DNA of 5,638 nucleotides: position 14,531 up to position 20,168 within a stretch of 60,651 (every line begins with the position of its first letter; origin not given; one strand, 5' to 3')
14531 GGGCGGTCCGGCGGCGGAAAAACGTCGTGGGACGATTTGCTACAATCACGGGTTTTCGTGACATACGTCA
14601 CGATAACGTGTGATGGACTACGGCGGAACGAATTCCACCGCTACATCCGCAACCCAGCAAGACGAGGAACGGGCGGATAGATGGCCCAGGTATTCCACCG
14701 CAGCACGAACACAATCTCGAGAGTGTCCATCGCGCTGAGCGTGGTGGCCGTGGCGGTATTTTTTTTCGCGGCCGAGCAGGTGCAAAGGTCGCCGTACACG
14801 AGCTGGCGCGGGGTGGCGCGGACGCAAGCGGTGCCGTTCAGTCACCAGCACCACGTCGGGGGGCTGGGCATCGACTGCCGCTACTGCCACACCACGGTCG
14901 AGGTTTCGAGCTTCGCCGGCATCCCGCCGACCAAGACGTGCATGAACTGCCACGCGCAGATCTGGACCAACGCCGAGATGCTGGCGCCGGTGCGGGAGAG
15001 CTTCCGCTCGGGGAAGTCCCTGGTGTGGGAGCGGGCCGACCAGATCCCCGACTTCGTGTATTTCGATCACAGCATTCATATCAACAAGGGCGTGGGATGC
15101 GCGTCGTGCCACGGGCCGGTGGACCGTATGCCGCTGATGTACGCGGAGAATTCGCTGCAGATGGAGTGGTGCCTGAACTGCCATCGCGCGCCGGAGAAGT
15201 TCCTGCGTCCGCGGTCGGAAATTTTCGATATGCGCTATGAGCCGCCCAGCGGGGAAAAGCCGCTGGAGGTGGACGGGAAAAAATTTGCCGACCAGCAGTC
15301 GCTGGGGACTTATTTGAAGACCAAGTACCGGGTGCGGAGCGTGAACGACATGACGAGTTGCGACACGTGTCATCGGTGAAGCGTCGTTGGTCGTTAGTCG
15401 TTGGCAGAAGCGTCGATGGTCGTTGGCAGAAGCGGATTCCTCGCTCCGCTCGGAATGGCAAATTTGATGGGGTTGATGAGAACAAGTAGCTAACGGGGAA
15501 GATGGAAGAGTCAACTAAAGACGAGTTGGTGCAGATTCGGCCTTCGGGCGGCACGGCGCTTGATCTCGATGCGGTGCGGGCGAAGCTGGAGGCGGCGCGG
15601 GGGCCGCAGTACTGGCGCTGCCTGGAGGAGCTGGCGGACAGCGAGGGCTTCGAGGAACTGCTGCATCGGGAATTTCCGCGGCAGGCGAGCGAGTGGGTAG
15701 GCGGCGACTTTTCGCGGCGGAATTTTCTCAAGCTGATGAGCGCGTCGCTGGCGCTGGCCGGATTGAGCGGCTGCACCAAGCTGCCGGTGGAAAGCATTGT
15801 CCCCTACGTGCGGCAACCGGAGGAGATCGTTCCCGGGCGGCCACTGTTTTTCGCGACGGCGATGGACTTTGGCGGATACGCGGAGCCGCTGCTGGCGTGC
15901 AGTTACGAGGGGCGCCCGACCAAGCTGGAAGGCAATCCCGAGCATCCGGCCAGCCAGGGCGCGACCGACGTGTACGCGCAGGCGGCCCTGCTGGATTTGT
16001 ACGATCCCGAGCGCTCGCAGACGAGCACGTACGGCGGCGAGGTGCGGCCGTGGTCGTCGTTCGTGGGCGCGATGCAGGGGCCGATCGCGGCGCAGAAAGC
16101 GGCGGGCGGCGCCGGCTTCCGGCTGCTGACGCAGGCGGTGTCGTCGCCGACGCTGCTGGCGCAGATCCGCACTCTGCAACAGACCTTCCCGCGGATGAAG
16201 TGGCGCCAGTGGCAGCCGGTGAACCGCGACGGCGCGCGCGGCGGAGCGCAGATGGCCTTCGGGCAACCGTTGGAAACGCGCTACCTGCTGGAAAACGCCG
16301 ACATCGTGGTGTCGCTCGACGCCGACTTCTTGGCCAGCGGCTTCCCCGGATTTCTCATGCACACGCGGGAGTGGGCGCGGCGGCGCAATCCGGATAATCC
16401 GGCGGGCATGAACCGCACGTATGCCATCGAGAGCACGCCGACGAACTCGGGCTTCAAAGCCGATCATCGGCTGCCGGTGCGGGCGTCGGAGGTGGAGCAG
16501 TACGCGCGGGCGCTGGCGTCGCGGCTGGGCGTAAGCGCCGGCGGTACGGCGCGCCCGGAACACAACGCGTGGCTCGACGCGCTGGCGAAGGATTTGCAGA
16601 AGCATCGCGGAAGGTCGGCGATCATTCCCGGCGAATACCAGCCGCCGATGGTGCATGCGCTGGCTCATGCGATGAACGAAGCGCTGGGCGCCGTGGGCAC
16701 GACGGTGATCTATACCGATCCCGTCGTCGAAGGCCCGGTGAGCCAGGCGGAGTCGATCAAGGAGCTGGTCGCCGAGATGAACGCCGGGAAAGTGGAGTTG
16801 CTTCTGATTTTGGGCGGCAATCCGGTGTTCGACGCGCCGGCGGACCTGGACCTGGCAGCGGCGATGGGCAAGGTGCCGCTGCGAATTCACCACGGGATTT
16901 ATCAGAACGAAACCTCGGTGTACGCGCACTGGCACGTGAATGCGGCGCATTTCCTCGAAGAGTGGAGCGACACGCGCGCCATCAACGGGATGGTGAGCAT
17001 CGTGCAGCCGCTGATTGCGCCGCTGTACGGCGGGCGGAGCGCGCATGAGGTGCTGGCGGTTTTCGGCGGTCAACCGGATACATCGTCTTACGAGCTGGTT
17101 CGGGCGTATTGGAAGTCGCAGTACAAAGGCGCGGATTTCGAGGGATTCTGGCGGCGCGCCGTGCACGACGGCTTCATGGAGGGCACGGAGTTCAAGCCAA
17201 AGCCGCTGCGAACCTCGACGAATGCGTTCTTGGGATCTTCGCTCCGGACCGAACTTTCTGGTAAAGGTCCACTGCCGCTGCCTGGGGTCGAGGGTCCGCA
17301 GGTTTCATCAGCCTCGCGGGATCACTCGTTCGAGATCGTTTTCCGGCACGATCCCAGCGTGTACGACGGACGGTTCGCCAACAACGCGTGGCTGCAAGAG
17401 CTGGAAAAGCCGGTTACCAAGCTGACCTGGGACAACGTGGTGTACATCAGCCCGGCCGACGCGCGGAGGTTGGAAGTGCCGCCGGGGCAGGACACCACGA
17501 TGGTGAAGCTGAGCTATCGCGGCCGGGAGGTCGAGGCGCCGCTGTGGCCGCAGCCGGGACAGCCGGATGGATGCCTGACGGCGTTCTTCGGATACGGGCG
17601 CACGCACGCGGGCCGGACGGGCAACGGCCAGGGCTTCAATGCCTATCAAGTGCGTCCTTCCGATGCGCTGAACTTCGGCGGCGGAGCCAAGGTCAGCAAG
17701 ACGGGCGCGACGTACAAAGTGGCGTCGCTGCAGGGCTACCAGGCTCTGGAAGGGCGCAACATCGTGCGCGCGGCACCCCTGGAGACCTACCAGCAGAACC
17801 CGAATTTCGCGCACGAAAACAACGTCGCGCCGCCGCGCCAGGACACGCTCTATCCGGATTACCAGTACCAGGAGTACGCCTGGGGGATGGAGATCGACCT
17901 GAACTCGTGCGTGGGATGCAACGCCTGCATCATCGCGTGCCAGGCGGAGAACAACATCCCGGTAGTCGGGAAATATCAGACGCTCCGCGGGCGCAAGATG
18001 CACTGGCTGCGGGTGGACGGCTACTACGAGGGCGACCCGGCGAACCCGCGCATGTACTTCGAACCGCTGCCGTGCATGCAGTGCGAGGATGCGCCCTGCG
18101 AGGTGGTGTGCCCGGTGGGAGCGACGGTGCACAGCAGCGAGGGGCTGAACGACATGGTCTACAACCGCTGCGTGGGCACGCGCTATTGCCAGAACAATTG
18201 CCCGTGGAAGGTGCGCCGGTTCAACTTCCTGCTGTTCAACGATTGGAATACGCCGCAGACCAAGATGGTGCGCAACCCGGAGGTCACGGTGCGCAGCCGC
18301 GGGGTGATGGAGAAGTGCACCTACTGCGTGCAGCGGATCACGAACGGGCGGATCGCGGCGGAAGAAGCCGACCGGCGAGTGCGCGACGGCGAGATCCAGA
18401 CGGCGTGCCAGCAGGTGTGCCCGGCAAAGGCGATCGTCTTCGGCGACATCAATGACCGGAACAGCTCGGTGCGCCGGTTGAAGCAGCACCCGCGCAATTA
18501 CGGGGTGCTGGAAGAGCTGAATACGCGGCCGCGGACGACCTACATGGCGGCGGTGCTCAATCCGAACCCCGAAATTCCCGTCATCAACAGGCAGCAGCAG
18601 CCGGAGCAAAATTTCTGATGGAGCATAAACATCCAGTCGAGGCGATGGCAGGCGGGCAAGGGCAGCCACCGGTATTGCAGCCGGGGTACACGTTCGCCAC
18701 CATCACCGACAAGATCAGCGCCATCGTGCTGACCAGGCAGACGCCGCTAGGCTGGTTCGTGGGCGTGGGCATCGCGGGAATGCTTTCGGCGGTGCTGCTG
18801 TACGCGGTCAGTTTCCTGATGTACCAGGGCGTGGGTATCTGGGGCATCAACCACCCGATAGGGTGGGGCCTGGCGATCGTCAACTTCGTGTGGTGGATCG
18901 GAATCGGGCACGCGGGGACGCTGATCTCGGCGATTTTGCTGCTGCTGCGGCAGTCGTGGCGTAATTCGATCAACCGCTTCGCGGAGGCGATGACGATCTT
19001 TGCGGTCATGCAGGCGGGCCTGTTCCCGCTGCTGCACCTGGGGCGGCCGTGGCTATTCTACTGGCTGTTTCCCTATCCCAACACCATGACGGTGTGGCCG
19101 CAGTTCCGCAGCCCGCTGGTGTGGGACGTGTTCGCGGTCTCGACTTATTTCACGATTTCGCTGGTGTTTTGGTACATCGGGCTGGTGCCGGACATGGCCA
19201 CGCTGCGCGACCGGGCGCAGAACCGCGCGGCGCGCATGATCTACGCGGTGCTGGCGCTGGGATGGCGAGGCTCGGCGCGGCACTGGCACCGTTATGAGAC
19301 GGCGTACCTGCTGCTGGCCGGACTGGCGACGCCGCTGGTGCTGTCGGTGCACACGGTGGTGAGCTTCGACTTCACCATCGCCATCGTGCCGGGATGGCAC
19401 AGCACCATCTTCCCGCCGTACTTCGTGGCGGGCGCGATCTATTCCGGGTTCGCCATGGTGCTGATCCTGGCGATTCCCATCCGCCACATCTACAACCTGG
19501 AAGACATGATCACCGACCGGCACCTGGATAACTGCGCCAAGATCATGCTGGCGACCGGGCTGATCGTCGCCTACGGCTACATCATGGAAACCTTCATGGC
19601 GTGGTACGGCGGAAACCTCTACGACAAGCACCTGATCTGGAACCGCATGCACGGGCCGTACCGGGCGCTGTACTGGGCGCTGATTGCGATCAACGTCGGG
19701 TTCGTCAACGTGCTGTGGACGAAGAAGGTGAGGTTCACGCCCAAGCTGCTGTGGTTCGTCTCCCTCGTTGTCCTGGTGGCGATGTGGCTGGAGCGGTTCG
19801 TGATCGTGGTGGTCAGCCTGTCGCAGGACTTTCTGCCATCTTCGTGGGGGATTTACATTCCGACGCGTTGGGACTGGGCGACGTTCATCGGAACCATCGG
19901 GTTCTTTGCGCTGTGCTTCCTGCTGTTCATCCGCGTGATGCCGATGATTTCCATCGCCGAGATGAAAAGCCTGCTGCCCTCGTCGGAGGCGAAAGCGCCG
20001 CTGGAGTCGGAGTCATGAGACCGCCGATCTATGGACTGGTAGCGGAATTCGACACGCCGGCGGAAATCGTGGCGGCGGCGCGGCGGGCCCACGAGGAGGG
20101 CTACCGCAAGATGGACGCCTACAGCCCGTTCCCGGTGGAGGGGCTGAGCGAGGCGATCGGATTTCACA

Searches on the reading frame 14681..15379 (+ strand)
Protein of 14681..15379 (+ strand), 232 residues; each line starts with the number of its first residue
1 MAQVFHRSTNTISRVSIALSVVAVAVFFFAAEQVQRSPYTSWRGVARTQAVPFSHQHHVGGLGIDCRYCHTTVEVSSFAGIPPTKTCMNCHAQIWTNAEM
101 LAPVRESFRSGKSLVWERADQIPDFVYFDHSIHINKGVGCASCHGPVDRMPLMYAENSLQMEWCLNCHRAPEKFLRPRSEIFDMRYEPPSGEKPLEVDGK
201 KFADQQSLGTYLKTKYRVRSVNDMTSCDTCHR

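Call 9: search_protein_families(library=pfam, proteins=[window:14681-15379:+])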
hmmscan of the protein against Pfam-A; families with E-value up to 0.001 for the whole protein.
window:14681-15379:+ (232 aa): 5 families
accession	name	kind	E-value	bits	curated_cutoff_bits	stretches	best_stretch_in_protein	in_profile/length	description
PF14522.11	Cytochrome_C7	-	1e-13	51.3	24.8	1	126-232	1-67/67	Cytochrome c7 and related cytochrome c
PF14537.11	Cytochrom_c3_2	-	5e-11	43.3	25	1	133-174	2-39/79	Cytochrome c3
PF02085.21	Cytochrom_CIII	-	3.1e-09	37.5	22.9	1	44-94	14-56/101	Class III cytochrome C family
PF22113.1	Mtrc-MtrF_II-IV_dom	-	8.5e-05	22.6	30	0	140-231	9-88/176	Outer membrane cytochrome MtrC/MtrF-like, domains II/IV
PF02335.20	Cytochrom_C552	-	0.0001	21.8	24.1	1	121-178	228-292/438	Cytochrome c552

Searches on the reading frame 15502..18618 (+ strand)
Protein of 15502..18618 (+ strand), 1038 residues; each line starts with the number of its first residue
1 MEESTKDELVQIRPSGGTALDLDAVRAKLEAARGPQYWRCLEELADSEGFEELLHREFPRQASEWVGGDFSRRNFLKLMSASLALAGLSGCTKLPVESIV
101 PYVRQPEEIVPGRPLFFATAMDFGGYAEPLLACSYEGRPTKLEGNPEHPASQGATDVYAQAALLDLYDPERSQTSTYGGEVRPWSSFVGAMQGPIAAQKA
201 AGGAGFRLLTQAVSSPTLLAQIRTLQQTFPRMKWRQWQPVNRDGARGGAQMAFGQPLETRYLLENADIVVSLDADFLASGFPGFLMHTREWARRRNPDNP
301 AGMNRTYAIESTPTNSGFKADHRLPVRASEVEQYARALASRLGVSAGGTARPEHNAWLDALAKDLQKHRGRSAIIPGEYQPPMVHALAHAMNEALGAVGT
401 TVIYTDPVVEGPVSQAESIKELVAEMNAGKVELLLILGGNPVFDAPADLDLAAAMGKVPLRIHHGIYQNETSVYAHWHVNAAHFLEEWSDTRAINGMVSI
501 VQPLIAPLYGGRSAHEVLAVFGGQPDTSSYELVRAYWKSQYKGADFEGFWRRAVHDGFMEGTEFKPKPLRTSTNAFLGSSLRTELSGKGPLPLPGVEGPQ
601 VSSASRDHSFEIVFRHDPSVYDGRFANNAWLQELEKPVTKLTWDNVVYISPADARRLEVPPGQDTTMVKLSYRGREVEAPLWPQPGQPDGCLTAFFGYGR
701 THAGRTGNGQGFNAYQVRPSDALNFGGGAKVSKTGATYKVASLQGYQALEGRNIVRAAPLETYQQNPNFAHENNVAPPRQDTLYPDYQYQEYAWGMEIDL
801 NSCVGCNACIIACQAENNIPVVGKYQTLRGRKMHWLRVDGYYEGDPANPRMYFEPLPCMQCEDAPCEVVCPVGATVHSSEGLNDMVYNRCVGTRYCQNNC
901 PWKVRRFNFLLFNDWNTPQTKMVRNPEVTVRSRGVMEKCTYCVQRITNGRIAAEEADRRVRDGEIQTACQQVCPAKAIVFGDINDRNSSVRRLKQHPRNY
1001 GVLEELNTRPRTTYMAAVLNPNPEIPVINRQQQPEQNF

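Call 9: search_protein_families(library=pfam, proteins=[window:15502-18618:+])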
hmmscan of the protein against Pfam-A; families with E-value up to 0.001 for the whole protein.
window:15502-18618:+ (1038 aa): 5 families
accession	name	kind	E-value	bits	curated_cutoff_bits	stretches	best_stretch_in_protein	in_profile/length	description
PF12838.12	Fer4_7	-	1.7e-11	44.8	27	2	802-874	1-52/52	4Fe-4S dicluster domain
PF13247.11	Fer4_11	-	1.4e-08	35.3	26.2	1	851-908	3-62/100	4Fe-4S dicluster domain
PF13237.11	Fer4_10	-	1.7e-06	28.3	25.5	0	796-871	2-53/53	4Fe-4S dicluster domain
PF25160.1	LdpA_Fe-S-bd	-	0.00049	20.3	27.6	0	863-903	6-41/49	LdpA Fe-S cluster-binding domain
PF12797.12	Fer4_2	-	0.00069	19.9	24.5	1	794-814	1-21/22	4Fe-4S binding domain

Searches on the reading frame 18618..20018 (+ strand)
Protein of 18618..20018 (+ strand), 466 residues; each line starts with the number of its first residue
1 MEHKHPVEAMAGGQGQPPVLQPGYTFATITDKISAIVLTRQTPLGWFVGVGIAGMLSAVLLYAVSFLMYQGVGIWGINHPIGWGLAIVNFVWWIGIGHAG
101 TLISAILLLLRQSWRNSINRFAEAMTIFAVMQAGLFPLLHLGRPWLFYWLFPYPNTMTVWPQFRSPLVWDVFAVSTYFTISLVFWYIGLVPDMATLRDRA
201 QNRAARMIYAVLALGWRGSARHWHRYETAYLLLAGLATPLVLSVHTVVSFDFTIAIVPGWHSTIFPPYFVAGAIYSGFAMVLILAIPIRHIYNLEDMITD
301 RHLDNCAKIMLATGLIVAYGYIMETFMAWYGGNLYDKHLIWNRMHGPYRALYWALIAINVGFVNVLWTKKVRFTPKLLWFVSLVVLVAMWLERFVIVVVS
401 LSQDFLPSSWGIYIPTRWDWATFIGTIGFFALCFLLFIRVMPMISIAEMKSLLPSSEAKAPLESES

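Call 9: search_protein_families(library=pfam, proteins=[window:18618-20018:+])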
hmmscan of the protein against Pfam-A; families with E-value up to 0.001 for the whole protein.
window:18618-20018:+ (466 aa): 1 family
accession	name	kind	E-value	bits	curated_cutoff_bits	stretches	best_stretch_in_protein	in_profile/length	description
PF03916.19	NrfD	-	9.8e-22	78.4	25.8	1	79-400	7-308/313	Polysulphide reductase, NrfD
